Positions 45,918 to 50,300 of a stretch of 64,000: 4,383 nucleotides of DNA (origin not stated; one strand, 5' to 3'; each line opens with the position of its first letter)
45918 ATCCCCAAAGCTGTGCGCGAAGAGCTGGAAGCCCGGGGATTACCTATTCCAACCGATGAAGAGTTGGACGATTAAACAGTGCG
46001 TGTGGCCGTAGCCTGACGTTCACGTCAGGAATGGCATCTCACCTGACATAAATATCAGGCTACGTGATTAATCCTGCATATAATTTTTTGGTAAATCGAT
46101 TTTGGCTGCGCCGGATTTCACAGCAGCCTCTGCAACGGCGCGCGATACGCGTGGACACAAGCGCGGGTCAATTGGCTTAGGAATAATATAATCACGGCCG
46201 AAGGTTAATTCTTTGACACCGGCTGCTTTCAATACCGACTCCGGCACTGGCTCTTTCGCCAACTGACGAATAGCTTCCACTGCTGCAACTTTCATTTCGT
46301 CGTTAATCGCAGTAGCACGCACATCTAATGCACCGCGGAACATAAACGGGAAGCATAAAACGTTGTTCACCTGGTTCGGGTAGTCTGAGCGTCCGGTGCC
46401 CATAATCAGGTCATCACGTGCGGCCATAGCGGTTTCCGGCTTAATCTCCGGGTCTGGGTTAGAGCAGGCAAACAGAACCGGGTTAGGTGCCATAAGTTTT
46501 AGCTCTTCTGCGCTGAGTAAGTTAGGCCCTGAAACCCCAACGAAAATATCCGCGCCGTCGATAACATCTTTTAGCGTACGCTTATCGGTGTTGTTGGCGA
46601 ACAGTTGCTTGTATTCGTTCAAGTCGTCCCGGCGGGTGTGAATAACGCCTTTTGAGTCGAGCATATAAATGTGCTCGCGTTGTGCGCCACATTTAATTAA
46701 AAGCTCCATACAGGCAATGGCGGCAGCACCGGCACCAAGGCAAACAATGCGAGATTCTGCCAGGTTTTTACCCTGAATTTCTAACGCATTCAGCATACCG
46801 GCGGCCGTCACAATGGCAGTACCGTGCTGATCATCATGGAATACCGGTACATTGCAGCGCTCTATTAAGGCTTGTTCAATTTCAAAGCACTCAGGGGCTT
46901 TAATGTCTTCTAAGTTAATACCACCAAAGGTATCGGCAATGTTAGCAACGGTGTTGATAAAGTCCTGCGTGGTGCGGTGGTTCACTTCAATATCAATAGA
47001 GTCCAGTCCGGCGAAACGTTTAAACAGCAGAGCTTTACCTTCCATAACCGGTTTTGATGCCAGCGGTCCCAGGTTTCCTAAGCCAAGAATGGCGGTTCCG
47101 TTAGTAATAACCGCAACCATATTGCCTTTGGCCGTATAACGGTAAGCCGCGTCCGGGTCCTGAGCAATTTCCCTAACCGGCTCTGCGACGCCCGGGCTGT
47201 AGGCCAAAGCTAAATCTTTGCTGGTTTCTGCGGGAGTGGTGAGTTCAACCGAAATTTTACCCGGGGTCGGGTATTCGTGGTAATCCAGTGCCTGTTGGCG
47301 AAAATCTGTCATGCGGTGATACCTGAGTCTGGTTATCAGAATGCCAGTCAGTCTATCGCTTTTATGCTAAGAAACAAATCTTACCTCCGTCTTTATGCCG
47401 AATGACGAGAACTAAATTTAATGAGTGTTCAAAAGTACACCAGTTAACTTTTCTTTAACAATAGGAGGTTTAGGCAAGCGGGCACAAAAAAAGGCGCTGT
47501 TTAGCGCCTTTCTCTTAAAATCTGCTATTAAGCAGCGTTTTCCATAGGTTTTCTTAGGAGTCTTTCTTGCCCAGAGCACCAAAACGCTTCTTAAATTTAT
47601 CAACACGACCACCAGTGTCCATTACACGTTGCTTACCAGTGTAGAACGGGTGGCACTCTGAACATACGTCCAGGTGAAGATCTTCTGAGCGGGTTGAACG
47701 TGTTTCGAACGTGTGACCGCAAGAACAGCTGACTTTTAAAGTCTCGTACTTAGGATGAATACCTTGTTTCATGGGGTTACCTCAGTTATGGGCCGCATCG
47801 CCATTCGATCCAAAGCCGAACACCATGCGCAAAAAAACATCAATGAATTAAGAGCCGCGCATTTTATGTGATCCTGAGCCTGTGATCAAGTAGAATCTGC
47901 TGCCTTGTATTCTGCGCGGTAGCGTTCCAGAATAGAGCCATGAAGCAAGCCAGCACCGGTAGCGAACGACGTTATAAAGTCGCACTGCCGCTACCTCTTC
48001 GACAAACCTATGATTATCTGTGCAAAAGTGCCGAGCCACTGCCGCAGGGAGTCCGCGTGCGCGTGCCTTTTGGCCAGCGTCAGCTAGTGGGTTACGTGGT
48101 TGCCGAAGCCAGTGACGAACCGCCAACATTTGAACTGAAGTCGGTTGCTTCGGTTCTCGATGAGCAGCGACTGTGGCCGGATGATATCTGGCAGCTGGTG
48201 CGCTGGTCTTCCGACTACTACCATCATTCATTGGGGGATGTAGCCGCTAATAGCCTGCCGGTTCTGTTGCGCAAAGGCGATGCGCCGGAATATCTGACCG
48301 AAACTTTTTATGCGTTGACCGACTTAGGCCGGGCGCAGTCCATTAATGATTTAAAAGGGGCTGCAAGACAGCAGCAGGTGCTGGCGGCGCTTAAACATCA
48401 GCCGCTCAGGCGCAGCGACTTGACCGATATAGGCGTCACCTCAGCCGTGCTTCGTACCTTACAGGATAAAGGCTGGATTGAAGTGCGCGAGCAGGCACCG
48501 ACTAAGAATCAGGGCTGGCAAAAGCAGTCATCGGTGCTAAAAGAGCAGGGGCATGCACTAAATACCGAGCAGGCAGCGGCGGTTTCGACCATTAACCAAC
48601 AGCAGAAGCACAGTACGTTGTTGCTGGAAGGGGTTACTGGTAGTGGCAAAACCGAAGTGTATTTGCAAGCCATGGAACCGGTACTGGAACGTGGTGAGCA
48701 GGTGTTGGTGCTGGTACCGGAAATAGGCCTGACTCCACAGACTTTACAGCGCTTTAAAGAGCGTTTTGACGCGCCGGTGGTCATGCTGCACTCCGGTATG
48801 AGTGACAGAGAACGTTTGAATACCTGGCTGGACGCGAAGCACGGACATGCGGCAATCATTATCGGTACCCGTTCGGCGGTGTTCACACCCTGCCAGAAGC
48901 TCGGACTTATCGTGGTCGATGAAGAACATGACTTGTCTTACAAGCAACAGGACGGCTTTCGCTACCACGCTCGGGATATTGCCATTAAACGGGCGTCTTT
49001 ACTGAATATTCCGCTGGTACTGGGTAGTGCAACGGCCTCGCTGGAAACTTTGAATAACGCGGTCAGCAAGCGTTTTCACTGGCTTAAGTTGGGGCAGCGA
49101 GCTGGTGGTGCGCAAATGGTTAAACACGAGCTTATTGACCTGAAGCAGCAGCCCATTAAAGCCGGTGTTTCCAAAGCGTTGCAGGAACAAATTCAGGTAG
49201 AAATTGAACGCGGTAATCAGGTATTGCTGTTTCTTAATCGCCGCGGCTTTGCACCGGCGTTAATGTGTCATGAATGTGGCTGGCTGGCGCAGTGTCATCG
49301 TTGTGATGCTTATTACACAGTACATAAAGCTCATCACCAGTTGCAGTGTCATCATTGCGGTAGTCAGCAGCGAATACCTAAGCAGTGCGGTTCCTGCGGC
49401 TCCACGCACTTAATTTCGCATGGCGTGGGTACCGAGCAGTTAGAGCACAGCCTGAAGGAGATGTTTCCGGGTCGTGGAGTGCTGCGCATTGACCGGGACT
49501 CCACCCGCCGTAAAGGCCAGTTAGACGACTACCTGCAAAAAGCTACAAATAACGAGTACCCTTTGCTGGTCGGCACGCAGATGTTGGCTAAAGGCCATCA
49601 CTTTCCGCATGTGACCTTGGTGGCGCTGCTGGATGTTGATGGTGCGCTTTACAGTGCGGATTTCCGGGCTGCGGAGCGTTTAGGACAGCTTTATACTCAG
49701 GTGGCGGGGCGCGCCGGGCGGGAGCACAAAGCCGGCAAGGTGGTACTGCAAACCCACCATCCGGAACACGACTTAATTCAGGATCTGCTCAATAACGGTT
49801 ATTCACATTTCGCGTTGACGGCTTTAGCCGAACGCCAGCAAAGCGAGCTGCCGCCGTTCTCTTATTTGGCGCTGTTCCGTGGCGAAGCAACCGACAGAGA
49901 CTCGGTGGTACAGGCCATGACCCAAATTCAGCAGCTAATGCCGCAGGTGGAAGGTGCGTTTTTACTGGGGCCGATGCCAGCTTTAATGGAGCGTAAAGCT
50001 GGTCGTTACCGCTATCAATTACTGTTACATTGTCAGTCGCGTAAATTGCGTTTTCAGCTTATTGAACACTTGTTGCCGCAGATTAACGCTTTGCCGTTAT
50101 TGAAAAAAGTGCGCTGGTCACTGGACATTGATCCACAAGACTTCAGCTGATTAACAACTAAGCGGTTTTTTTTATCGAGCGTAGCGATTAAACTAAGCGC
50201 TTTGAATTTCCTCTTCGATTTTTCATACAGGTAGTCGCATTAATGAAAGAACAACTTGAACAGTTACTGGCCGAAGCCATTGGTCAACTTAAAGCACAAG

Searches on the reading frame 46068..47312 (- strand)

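Call 53: search_protein_families(library=ncbifam, proteins=[window:46068-47312:-], max_evalue=0.00001)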
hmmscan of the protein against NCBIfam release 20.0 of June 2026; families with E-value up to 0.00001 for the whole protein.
window:46068-47312:- (414 aa): 3 families
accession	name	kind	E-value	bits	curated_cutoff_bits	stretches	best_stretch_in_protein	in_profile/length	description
NF009501.0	PRK12861.1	subfamily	2.7e-164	548.2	1178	1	5-405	8-409/764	NADP-dependent malic enzyme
NF010052.0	PRK13529.1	subfamily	1.7e-27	96.2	326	1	132-358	244-505/564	oxaloacetate-decarboxylating malate dehydrogenase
NF041582.1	malolactic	exception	7.6e-18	64.4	850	1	135-353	230-480/536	malolactic enzyme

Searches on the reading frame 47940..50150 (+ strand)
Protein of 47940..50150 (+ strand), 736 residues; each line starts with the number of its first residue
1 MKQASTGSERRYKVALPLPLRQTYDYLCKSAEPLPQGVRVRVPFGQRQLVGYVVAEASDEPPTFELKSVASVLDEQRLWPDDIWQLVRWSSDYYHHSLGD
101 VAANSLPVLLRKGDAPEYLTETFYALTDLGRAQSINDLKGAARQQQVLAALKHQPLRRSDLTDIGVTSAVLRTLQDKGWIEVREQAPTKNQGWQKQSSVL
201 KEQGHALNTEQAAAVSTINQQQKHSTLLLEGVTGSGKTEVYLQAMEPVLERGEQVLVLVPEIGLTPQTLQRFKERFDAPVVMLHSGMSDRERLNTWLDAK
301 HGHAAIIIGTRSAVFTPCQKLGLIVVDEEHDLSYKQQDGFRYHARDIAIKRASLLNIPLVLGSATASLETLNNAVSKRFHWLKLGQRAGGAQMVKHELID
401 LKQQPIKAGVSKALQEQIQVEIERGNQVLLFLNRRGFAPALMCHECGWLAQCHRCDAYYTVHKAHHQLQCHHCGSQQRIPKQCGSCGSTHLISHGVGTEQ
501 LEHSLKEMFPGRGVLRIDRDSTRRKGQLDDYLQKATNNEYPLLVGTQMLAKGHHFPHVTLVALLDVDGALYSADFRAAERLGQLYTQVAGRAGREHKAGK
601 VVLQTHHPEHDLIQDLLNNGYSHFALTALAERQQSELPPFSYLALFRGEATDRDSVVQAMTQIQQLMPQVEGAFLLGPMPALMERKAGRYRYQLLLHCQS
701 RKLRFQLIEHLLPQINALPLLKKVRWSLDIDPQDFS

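Call 53: search_protein_families(library=ncbifam, proteins=[window:47940-50150:+], max_evalue=0.00001)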
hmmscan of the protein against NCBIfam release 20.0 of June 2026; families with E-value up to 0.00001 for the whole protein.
window:47940-50150:+ (736 aa): 28 families (the best 25 are shown)
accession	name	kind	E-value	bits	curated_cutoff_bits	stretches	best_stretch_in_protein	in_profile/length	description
NF004065.0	PRK05580.1-1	equivalog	0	1026.1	858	1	13-734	5-730/731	primosomal protein N'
NF004067.0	PRK05580.1-4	equivalog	1.2e-279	929.8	763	1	11-735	5-736/737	primosomal protein N'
NF004066.1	PRK05580.1-3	equivalog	4.1e-201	670.3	813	2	136-733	182-786/788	primosomal protein N'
NF004070.0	PRK05580.2-2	equivalog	7.1e-190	632.7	921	1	6-735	8-728/729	primosomal protein N'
TIGR00595.1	priA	equivalog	3.2e-184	613.2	230.35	1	228-732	1-508/509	replication restart helicase PriA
NF004071.0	PRK05580.2-3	equivalog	7.1e-151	503.6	1105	1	10-735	16-734/735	primosomal protein N'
NF004068.0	PRK05580.1-5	equivalog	3.7e-144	481.7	1249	1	141-735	193-794/795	primosomal protein N'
NF004072.0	PRK05580.2-4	equivalog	9.1e-132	440.5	1030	1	206-735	121-647/648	primosomal protein N'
NF004069.0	PRK05580.2-1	equivalog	8.8e-124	414.2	767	1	195-735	100-611/612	primosomal protein N'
NF011453.0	PRK14873.1-3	equivalog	1.3e-45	155.7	812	1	22-681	29-604/653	primosome assembly protein PriA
NF011452.0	PRK14873.1-2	equivalog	2.6e-42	144.9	980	1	243-690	217-651/708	primosomal protein N'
NF011454.0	PRK14873.1-4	equivalog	2.2e-39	135.3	951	1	22-679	12-588/651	primosomal protein N'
NF011455.0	PRK14873.1-5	equivalog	4.3e-38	131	969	1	23-679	28-610/675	primosomal protein N'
NF011451.0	PRK14873.1-1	equivalog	9.1e-22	77.1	1147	1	20-666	43-679/764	primosome assembly protein PriA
TIGR00580.2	mfd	equivalog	2.8e-19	69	800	1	196-349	423-584/907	transcription-repair coupling factor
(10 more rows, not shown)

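Call 67: list_cluster_members(proteins=[window:47940-50150:+, window:43053-45494:-, window:13889-18193:-, window:20396-21955:-, window:19529-20389:-])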
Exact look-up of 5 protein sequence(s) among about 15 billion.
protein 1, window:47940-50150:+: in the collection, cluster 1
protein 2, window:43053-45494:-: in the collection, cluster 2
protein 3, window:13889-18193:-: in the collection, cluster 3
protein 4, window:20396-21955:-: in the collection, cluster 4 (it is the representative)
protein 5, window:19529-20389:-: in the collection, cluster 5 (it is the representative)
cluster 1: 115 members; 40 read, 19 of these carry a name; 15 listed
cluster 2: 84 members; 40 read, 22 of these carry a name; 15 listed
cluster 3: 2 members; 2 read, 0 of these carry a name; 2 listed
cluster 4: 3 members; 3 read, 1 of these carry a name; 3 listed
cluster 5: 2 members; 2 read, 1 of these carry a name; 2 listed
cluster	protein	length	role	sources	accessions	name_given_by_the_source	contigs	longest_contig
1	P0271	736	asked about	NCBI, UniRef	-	-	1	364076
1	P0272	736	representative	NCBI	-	-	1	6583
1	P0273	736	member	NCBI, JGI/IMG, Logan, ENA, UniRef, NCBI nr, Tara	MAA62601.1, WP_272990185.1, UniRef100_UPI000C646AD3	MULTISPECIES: primosomal protein N' [unclassified Idiomarina] | primosomal protein N' n=1 Tax=unclassified Idiomarina TaxID=2614829 RepID=UPI000C646AD3 | strand:+ start:799 stop:3009 length:2211 start_codon:yes stop_codon:yes gene_type:complete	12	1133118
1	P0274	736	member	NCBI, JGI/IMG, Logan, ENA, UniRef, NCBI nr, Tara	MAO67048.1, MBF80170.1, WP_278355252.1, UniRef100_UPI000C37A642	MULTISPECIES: primosomal protein N' [Idiomarina] | primosomal protein N' (replication factor Y) | primosomal protein N' n=1 Tax=Idiomarina TaxID=135575 RepID=UPI000C37A642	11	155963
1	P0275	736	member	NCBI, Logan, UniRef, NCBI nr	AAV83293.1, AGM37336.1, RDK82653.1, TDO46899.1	UNVERIFIED_ORG: replication restart DNA helicase PriA [Idiomarina abyssalis] | Replication restart protein PriA n=1 Tax=Idiomarina loihiensis (strain ATCC BAA-735 / DSM ... | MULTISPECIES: primosomal protein N' [Idiomarina]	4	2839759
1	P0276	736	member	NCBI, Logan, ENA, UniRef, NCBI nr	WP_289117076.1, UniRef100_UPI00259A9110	primosomal protein N' [uncultured Idiomarina sp.] | primosomal protein N' n=1 Tax=uncultured Idiomarina sp. TaxID=352961 RepID=UPI00259A9110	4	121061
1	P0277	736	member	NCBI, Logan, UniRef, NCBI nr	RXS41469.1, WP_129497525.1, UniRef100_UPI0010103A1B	primosomal protein N' [Idiomarina sp. 29L] | primosomal protein N' n=1 Tax=Idiomarina sp. 29L TaxID=2508877 RepID=UPI0010103A1B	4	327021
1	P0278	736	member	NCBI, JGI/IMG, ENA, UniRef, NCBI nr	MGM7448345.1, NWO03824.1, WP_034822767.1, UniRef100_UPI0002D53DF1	primosomal protein N' [Idiomarina sp. ST20R2A10] | primosomal protein N' (replication factor Y) | primosomal protein N' n=1 Tax=unclassified Idiomarina TaxID=2614829 RepID=UPI0002D53DF1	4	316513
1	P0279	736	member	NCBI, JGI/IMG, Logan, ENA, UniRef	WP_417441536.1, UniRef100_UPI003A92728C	primosomal protein N' [Idiomarina sp.] | primosomal protein N' n=1 Tax=Idiomarina sp. TaxID=1874361 RepID=UPI003A92728C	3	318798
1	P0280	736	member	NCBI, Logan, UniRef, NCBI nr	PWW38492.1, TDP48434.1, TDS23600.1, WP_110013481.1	replication restart DNA helicase PriA [Idiomarina loihiensis] | primosomal protein N' n=1 Tax=Idiomarina TaxID=135575 RepID=UPI000D718396 | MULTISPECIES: primosomal protein N' [Idiomarina]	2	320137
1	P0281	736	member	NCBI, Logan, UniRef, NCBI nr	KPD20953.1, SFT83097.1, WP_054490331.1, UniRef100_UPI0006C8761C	primosomal protein N' [Idiomarina abyssalis] | primosomal protein N' n=1 Tax=Idiomarina abyssalis TaxID=86102 RepID=UPI0006C8761C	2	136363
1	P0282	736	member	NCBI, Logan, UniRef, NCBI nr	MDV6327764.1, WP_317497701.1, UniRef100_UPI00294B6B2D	primosomal protein N' [Idiomarina sp. Sol25] | primosomal protein N' n=1 Tax=Idiomarina sp. Sol25 TaxID=3064000 RepID=UPI00294B6B2D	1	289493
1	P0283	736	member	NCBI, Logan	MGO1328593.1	MAG: primosomal protein N' [Idiomarina loihiensis]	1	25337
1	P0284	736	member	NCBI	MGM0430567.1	MAG: primosomal protein N' [Pseudomonadota bacterium]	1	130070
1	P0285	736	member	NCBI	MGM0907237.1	MAG: primosomal protein N' [Pseudomonadota bacterium]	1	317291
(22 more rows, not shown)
